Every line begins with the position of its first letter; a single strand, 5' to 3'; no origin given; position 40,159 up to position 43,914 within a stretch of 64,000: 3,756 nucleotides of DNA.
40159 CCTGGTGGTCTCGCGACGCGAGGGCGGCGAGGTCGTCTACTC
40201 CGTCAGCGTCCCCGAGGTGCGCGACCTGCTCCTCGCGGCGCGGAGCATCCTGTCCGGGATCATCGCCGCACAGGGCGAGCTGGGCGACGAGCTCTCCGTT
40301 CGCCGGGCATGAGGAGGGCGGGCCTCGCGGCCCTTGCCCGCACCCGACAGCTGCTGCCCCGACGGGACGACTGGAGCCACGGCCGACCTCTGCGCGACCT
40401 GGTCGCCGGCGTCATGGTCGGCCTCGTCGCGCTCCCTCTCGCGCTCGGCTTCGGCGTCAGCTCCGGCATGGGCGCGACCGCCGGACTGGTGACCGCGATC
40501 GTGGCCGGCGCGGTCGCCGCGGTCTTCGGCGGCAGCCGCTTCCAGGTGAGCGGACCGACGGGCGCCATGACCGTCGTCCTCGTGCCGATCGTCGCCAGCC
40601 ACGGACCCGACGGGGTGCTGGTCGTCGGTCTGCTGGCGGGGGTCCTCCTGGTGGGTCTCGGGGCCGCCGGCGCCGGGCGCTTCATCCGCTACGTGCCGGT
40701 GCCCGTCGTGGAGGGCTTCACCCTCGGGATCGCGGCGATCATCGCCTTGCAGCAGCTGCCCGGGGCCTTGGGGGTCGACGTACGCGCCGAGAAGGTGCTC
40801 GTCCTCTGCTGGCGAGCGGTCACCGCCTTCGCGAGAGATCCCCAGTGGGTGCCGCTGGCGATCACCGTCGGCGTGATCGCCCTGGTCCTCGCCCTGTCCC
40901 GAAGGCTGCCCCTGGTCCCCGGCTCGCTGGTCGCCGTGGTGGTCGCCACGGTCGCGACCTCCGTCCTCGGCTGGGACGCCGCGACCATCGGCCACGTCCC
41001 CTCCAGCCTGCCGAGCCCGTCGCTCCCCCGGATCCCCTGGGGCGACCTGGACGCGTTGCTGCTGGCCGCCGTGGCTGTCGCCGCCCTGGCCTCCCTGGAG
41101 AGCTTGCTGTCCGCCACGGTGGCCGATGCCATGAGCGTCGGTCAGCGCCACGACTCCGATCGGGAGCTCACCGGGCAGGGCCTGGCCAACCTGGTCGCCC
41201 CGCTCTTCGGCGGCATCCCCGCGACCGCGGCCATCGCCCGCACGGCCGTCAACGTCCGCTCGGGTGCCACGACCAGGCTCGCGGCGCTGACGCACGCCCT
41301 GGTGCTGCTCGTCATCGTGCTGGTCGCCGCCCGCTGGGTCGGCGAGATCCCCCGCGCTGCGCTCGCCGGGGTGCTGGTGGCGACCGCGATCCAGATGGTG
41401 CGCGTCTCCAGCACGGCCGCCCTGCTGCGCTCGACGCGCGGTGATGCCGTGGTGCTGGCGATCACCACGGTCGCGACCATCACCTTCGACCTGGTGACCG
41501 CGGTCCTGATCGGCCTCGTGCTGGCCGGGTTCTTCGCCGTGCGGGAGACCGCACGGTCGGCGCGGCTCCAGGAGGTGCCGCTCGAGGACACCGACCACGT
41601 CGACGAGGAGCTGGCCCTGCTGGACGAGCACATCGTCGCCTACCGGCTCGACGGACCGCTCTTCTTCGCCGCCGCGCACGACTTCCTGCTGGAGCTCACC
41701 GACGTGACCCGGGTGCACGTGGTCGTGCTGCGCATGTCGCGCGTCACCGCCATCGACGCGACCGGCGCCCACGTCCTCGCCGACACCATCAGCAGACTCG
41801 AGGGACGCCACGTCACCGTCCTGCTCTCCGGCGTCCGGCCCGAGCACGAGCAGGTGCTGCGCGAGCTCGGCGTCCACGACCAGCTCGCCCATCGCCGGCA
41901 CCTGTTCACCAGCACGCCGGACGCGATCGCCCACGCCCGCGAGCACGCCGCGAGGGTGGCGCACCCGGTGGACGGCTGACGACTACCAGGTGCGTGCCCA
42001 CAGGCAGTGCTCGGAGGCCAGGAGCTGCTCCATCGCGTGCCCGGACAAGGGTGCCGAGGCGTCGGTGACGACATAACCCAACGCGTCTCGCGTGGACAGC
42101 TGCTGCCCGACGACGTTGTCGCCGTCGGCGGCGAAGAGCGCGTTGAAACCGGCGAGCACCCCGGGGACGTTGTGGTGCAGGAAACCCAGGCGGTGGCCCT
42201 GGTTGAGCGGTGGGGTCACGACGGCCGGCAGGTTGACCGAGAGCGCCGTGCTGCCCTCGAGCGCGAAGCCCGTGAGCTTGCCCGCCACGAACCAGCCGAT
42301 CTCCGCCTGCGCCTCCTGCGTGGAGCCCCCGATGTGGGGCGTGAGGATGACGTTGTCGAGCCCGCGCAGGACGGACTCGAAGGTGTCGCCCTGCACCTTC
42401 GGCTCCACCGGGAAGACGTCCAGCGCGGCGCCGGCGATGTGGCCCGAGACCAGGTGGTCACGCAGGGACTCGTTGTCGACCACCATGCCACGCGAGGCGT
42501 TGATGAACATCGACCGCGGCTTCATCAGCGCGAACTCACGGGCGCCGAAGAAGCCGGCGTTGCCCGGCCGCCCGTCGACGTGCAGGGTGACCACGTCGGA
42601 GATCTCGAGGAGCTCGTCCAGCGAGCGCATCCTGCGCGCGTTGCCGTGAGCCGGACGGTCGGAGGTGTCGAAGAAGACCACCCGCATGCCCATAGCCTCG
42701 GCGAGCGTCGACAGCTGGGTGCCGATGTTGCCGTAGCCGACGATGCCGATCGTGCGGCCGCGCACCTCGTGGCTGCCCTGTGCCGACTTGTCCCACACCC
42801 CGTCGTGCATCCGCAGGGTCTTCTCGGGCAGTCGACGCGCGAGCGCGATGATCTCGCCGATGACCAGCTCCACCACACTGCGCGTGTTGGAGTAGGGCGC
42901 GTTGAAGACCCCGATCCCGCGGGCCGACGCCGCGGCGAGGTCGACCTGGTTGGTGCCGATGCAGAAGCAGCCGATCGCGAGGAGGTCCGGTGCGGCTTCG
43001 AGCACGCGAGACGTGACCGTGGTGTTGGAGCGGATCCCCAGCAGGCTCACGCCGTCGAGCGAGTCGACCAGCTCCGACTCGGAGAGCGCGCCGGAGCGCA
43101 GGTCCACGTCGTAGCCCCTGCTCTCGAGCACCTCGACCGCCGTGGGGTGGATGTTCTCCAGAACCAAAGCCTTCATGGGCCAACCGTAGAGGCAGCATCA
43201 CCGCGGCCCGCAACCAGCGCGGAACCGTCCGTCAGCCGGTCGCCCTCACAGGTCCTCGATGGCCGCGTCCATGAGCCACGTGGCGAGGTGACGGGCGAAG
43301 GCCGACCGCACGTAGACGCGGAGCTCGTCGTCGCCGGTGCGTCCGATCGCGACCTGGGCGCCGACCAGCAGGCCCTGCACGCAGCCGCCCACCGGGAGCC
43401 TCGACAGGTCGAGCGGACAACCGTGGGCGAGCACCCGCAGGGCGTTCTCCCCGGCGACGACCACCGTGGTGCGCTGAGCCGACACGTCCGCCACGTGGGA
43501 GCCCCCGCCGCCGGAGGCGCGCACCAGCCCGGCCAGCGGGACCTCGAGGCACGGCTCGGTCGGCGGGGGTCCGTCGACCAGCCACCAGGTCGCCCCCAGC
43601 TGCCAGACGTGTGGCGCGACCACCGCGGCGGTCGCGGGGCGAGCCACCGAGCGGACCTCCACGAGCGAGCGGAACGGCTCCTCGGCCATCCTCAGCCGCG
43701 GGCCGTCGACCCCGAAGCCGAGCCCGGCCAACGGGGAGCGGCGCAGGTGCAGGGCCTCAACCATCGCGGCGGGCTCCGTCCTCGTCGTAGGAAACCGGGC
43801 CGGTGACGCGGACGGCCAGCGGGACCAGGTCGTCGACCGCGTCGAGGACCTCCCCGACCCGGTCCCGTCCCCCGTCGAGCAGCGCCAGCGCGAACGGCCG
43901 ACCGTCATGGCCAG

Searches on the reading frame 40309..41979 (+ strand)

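Call 49: search_protein_families(library=pfam, proteins=[window:40309-41979:+], max_evalue=0.000001)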
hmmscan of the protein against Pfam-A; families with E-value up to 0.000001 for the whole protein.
window:40309-41979:+ (556 aa): 2 families
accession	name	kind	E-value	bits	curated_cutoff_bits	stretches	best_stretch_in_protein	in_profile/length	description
PF00916.26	Sulfate_transp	-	8.6e-72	242.4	23.2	1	29-386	3-380/380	Sulfate permease family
PF01740.26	STAS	-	9.3e-17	61.2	22.6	1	440-537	8-104/106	STAS domain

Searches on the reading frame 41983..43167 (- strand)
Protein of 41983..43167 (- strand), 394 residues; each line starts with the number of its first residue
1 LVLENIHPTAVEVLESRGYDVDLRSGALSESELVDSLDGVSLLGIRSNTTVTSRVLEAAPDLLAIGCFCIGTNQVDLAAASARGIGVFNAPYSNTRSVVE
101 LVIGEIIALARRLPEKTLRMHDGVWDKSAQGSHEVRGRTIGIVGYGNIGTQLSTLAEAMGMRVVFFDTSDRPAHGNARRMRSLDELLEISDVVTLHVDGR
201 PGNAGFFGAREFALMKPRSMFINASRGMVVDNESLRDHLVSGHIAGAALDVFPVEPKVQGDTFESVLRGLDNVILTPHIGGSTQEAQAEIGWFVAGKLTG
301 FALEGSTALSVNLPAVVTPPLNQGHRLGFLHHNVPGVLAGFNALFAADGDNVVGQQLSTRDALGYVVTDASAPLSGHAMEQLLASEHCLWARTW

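Call 11: search_protein_families(library=ncbifam, proteins=[window:41983-43167:-], max_evalue=1e-10)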
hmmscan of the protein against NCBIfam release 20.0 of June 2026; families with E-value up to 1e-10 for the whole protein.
window:41983-43167:- (394 aa): 20 families
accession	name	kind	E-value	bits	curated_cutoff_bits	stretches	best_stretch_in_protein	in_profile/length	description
NF008759.0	PRK11790.1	equivalog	1.9e-170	567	404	1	2-392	16-407/410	phosphoglycerate dehydrogenase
TIGR01327.1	PGDH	equivalog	5.3e-73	246.6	454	1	2-316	4-315/525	phosphoglycerate dehydrogenase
NF005069.0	PRK06487.1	equivalog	1.7e-51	175.2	448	1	30-301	39-310/320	2-hydroxyacid dehydrogenase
NF009714.1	PRK13243.1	equivalog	1.5e-46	159.3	455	1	4-302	9-313/332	glyoxylate reductase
NF005387.0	PRK06932.1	equivalog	5.4e-37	127.4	492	1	45-285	49-293/314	2-hydroxyacid dehydrogenase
NF001309.0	PRK00257.1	equivalog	3.3e-36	125.1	434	1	9-286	11-262/379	4-phosphoerythronate dehydrogenase PdxB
NF011938.0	PRK15409.1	equivalog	1.6e-35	122.7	492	1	45-290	50-297/324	glyoxylate/hydroxypyruvate reductase GhrB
NF006263.0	PRK08410.1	equivalog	1.3e-34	120.1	389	1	49-289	51-294/311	D-2-hydroxyacid dehydrogenase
NF041369.1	Dhydh_Halo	equivalog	7.3e-34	117.4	400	1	50-296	44-289/305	D-2-hydroxyacid dehydrogenase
NF005750.0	PRK07574.1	equivalog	1.2e-33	116.7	329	1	52-290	105-345/386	NAD-dependent formate dehydrogenase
NF011966.0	PRK15438.1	equivalog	4.6e-28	98.3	687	1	34-290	32-266/378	4-phosphoerythronate dehydrogenase PdxB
NF000492.1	vanH_gen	exception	1.3e-24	86.9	540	1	41-285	44-294/312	D-lactate dehydrogenase VanH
NF006374.0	PRK08605.1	subfamily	6.6e-23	81.3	356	1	19-287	26-307/332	D-lactate dehydrogenase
NF000128.1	vanH-Sc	exception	2.6e-21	76.1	650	1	26-256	50-276/337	D-lactate dehydrogenase VanH-Sc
NF005027.0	PRK06436.1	equivalog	5.8e-21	74.9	261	1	71-284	59-261/303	2-hydroxyacid dehydrogenase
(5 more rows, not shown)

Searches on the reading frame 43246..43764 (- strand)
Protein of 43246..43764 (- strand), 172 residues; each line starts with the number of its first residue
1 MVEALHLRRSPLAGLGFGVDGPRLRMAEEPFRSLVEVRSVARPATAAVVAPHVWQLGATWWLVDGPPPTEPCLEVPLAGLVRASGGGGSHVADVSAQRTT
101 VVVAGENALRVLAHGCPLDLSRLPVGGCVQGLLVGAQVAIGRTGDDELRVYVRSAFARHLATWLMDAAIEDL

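Call 11: search_protein_families(library=ncbifam, proteins=[window:43246-43764:-], max_evalue=1e-10)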
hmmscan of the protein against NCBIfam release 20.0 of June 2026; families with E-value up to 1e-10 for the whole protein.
window:43246-43764:- (172 aa): 1 family
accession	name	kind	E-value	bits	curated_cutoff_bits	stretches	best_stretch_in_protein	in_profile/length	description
TIGR01375.1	soxG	subfamily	2.5e-20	72.9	143.95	1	47-170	30-152/152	sarcosine oxidase subunit gamma family protein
